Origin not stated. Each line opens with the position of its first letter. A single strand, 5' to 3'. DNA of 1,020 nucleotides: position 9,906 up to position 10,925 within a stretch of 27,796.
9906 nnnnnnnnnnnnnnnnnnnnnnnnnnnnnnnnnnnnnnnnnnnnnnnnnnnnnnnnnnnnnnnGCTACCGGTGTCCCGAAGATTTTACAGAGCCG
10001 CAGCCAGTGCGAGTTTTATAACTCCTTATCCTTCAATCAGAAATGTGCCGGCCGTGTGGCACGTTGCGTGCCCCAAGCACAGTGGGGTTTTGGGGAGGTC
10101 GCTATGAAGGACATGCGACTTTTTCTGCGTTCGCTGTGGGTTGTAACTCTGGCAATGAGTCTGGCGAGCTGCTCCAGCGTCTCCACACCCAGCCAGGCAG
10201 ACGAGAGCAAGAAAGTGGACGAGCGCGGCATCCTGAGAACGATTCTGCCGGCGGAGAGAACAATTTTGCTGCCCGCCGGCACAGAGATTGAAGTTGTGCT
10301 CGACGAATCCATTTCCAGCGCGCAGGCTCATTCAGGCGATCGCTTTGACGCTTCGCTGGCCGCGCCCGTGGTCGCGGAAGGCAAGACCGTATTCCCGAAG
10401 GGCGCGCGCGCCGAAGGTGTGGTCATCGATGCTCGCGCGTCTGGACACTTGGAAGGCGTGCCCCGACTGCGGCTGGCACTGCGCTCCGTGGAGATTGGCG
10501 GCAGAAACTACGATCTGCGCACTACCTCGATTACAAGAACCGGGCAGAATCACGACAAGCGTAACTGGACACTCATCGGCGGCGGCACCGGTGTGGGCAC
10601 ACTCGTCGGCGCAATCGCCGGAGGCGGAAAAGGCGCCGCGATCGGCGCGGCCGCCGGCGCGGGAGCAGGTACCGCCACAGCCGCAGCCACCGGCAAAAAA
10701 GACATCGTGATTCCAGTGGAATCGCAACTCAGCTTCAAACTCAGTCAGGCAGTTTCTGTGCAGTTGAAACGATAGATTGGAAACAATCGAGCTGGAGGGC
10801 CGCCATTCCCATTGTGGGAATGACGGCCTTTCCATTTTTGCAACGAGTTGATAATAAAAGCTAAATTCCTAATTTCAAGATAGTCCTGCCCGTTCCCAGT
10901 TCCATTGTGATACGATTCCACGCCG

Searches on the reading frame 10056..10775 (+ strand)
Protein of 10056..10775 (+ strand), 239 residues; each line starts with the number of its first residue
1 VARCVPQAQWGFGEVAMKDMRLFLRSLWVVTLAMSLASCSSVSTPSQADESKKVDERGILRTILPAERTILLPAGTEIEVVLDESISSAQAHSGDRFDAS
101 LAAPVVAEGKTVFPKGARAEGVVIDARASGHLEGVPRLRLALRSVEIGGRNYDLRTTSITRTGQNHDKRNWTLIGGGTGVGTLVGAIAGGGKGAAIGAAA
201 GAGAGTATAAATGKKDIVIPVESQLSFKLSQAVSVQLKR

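Call 10: search_protein_families(library=pfam, proteins=[window:10056-10775:+], max_evalue=0.001)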
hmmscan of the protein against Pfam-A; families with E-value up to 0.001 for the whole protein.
window:10056-10775:+ (239 aa): 0 families

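Call 42: search_protein_families(library=pfam, proteins=[window:10056-10775:+], max_evalue=1)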
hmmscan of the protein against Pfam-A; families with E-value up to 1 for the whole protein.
window:10056-10775:+ (239 aa): 6 families
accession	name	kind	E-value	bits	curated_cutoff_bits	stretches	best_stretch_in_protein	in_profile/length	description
PF13441.11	Gly-zipper_YMGG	-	0.0069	16.5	28.9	1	175-209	8-43/45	YMGG-like Gly-zipper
PF03743.19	TrbI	-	0.024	14.9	35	1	72-178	2-111/188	Bacterial conjugation TrbI-like protein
PF10439.15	Bacteriocin_IIc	-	0.035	14.5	27.1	1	171-207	21-58/59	Bacteriocin class II with double-glycine leader peptide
PF11240.13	DUF3042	-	0.05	13.9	25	1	192-225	6-38/54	Protein of unknown function (DUF3042)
PF13488.11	Gly-zipper_Omp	-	0.13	12.6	25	1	175-215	4-45/46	Glycine zipper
PF21724.2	DUF6861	-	0.95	9.3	28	0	172-208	41-80/194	Family of unknown function (DUF6861)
